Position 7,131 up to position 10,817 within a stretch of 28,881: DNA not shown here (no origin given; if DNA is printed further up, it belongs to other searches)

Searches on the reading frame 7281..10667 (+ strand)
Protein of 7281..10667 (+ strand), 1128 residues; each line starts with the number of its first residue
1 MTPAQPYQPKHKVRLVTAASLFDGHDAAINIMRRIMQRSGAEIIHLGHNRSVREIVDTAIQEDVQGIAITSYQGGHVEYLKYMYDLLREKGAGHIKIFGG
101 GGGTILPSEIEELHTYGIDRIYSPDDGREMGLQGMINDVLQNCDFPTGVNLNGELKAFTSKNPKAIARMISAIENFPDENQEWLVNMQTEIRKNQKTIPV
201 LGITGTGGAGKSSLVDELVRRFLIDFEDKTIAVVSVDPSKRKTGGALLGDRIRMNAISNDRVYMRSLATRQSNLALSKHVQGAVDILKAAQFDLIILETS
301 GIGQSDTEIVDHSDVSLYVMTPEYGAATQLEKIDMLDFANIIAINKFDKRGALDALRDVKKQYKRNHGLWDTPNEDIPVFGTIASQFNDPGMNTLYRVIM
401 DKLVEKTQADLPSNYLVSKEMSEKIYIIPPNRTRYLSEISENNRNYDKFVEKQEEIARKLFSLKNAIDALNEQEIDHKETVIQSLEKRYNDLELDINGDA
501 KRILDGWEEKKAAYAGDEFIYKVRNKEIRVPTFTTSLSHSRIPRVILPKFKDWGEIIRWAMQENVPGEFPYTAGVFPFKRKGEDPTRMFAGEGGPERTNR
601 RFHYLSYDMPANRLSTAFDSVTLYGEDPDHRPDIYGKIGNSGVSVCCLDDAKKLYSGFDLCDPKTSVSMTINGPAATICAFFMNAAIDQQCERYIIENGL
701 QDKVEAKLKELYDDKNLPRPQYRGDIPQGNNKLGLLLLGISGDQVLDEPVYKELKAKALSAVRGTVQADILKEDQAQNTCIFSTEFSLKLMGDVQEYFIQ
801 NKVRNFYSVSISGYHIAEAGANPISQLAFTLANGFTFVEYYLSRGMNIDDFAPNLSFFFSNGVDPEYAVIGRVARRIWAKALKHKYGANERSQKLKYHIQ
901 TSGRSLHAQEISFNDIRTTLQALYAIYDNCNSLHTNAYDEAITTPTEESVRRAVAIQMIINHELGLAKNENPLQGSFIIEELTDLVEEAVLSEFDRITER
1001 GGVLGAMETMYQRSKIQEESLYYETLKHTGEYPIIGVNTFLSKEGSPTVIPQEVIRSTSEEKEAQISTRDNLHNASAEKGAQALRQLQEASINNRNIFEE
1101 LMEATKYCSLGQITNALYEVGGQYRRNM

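Call 14: search_protein_families(library=pfam, proteins=[window:7281-10667:+])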
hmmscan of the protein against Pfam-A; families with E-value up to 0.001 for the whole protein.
window:7281-10667:+ (1128 aa): 4 families
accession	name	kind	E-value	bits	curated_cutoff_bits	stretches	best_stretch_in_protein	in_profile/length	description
PF01642.28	MM_CoA_mutase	-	9e-117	391.2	22.1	2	756-1121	149-511/512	Methylmalonyl-CoA mutase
PF03308.22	MeaB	-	8.3e-40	136.9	23.1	1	167-362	2-198/273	Methylmalonyl Co-A mutase-associated GTPase MeaB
PF02310.24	B12-binding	-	4.5e-13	49.5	32.1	1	14-119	2-106/121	B12 binding domain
PF02492.25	cobW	-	5.1e-07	29.9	20.7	1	199-365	1-171/180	CobW/HypB/UreG, nucleotide-binding domain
